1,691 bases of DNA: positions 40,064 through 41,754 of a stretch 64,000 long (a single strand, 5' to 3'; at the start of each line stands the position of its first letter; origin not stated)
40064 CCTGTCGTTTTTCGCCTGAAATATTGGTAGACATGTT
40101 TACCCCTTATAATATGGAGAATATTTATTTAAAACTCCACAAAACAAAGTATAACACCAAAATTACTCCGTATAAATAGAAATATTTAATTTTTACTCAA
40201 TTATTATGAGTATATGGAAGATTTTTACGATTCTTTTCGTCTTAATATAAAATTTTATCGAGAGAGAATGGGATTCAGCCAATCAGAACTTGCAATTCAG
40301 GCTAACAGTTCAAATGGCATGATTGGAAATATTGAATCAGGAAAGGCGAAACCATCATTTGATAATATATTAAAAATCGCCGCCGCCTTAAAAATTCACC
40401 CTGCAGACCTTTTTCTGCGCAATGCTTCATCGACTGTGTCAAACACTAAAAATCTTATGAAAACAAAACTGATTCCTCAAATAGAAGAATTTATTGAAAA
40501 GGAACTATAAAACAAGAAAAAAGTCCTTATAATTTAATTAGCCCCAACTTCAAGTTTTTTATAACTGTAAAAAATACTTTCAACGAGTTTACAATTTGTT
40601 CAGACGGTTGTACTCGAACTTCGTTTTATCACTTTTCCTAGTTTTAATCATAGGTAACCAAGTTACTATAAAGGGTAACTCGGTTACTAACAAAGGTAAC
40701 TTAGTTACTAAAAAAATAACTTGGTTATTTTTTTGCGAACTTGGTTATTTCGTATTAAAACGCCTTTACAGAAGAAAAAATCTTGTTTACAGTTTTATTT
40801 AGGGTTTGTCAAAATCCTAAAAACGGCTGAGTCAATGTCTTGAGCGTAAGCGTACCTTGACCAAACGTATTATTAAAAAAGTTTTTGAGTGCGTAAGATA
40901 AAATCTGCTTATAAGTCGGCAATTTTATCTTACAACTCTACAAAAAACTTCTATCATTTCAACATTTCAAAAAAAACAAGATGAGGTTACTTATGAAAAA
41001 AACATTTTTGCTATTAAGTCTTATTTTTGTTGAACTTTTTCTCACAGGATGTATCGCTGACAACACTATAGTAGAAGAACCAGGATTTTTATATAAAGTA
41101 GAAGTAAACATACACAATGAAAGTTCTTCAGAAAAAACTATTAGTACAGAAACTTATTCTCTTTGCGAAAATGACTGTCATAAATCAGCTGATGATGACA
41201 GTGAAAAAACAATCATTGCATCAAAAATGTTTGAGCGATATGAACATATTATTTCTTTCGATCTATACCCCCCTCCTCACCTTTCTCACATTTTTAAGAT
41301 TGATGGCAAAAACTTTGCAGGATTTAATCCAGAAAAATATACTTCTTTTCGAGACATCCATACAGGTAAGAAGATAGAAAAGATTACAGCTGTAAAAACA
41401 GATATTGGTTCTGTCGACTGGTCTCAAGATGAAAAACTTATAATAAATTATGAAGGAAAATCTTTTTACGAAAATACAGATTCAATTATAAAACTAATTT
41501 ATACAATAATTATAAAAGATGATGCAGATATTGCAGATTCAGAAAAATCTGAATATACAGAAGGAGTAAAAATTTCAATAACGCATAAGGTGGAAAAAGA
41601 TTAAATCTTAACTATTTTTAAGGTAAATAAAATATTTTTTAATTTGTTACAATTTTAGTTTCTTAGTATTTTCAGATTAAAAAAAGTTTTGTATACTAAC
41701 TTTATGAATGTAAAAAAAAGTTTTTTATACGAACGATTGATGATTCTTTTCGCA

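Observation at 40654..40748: Ten copies of a 13-bp palindrome RTAAC-N3-GTTAY in two five-site arrays phased at 20-21 bp (second array 48320..48415)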

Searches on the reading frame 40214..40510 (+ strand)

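Call 6: search_protein_families(library=pfam, proteins=[window:40214-40510:+], max_evalue=0.01)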
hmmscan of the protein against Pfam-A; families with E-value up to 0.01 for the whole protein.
window:40214-40510:+ (98 aa): 4 families
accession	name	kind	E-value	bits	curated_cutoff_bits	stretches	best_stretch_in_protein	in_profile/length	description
PF01381.28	HTH_3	-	3.3e-12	46.7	23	1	12-66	1-55/55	Helix-turn-helix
PF12844.13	HTH_19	-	4.4e-07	30.1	30.2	1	11-68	3-60/64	Helix-turn-helix domain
PF13443.12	HTH_26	-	4.7e-06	27.2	22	1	17-67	7-58/63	Cro/C1-type HTH DNA-binding domain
PF13560.12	HTH_31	-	5.1e-05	23.9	27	1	15-65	9-60/64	Helix-turn-helix domain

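Call 49: search_protein_families(library=ncbifam, proteins=[window:40214-40510:+], max_evalue=0.01)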
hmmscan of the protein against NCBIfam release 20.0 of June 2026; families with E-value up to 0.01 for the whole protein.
window:40214-40510:+ (98 aa): 10 families
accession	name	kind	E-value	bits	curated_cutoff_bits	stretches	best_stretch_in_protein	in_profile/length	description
NF041951.1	phage_RstR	subfamily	1.8e-09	37.8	80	1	8-91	3-85/108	RstR family transcriptional repressor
TIGR03070.1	couple_hipB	subfamily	7.6e-09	35.4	71.65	1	12-59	7-54/58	type II toxin-antitoxin system Y4mF family antitoxin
TIGR00270.2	TIGR00270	equivalog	8.8e-08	32.1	110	1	4-62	72-130/159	multiprotein bridging factor aMBF1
NF046032.1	TransRegSlrRBacil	equivalog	3e-06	27.4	250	1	12-70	6-65/149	HTH-type transcriptional regulator SlrR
NF047948.1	male_kill_WMK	equivalog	3.3e-06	26.8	300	1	7-83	162-237/300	WO male-killing family protein Wmk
NF006015.0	PRK08154.1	subfamily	1.7e-05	24.2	204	1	11-77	34-102/314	anaerobic benzoate catabolism transcriptional regulator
NF007257.0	PRK09706.1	subfamily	0.00022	21.1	101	1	12-77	10-75/135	transcriptional repressor DicA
NF010465.0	PRK13890.1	equivalog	0.00034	20.7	96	1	15-68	13-65/121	conjugal transfer protein TrbA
NF007271.0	PRK09726.1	equivalog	0.0066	16.4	79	1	11-80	16-85/88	type II toxin-antitoxin system antitoxin HipB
NF007408.0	PRK09943.1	equivalog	0.0089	15.6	211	1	12-70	12-70/185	HTH-type transcriptional regulator PuuR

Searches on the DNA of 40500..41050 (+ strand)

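Call 37: search_rna_families(source=window, start=40500, end=41050, threshold=evalue, max_evalue=10, show_alignments=3)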
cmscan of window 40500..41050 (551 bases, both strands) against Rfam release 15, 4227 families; matches with E-value up to 10: 10.
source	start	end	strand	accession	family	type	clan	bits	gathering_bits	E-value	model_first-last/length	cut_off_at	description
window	40863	40933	-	RF02379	csRNA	Gene; sRNA;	-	26.7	57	0.24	1-93/93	no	Cia-dependent small RNA csRNA1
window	40637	40746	-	RF02330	TtnuHACA23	Gene; snRNA; snoRNA; HACA-box;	-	23.5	100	0.51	1-135/135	no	Tetrahymena snoRNA TtnuHACA23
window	40765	40814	-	RF01212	sn2524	Gene; snRNA; snoRNA; CD-box;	-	20.5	44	1.2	1-109/109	no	Small nucleolar RNA sn2524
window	40500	40612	+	RF02414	rli60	Gene; sRNA;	-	18.7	60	8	66-191/191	5'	Listeria sRNA rli60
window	40895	40963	-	RF02495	ohsC_RNA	Gene; antitoxin;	-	18.2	50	4.2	1-77/77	no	Oppression of Hydrophobic ORF by sRNA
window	40529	40598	+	RF02900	AaHKsRNA82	Gene; sRNA;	-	18.1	51.4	5.5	1-81/81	no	Aggregatibacter sRNA 82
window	40681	40737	-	RF02416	TCV_H4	Cis-reg;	-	16.9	50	3.6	1-51/51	no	Turnip crinkle virus 3'UTR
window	40693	40750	+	RF02412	snoR144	Gene; snRNA; snoRNA; HACA-box;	-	15.7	100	2.4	1-145/145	no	Small nucleolar RNA snoR144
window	40628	40690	+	RF01459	rliE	Gene; sRNA;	-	15.7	90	4.7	117-182/222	no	Listeria sRNA rliE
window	40940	40994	+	RF01675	CrcZ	Gene; sRNA;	-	8.1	95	7.6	1-398/398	no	Pseudomonas sRNA CrcZ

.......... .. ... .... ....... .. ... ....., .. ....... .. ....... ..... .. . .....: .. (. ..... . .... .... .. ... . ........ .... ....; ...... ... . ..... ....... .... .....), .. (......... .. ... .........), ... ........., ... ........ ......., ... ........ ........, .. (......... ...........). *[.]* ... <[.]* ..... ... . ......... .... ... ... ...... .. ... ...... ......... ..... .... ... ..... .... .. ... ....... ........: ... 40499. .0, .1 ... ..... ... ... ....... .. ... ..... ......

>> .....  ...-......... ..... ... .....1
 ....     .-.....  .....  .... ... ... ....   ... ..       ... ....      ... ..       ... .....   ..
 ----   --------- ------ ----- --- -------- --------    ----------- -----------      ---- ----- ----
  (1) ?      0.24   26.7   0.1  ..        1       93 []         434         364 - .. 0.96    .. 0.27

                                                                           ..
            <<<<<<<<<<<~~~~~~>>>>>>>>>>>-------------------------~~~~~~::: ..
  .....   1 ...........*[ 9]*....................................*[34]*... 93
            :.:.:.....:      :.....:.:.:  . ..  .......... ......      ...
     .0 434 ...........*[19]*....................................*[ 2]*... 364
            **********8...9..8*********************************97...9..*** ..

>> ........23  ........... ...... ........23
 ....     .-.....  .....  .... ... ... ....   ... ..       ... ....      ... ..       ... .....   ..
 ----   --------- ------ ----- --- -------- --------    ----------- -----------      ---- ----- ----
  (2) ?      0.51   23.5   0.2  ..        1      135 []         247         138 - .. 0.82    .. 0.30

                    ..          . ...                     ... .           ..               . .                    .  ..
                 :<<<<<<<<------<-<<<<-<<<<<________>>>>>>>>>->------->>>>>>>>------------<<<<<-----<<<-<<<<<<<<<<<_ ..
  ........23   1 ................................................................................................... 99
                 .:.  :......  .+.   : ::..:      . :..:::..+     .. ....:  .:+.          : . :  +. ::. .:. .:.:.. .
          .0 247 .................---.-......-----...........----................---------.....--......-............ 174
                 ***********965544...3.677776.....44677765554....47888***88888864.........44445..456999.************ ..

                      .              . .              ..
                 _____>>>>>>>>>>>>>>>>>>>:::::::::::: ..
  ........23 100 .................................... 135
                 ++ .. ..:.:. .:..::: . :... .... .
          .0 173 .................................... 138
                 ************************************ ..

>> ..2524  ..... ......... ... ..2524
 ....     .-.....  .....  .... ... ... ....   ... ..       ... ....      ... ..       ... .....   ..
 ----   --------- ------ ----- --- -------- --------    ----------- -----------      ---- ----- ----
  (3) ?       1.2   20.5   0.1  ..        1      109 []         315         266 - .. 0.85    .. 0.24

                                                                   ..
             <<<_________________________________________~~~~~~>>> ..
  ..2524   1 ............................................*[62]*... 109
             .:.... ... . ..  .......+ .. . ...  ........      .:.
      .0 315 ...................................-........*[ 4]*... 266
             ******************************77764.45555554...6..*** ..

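Call 82: search_dna_similar(query=window:40600-40940:+, collection=plasmids, mode=distant, max_rows=8)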
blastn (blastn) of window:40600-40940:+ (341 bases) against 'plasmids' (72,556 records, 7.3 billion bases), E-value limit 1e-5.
No match.

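Call 83: search_dna_similar(query=window:40600-40940:+, collection=phages, mode=distant, max_rows=8)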
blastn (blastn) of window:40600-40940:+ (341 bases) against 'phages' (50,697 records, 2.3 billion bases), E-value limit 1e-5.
No match.

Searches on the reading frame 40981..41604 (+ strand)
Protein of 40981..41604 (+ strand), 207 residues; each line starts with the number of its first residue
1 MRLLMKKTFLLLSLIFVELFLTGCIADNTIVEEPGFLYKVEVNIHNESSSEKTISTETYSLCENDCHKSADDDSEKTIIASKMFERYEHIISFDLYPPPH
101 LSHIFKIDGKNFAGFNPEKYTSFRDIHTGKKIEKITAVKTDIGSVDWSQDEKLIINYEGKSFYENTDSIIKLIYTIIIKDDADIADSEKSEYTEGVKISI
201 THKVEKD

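Call 6: search_protein_families(library=pfam, proteins=[window:40981-41604:+], max_evalue=0.01)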
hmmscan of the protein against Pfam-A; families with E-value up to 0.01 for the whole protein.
window:40981-41604:+ (207 aa): 0 families

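Call 49: search_protein_families(library=ncbifam, proteins=[window:40993-41604:+], max_evalue=0.01)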
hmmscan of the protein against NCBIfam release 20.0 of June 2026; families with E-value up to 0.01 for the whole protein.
window:40993-41604:+ (203 aa): 0 families
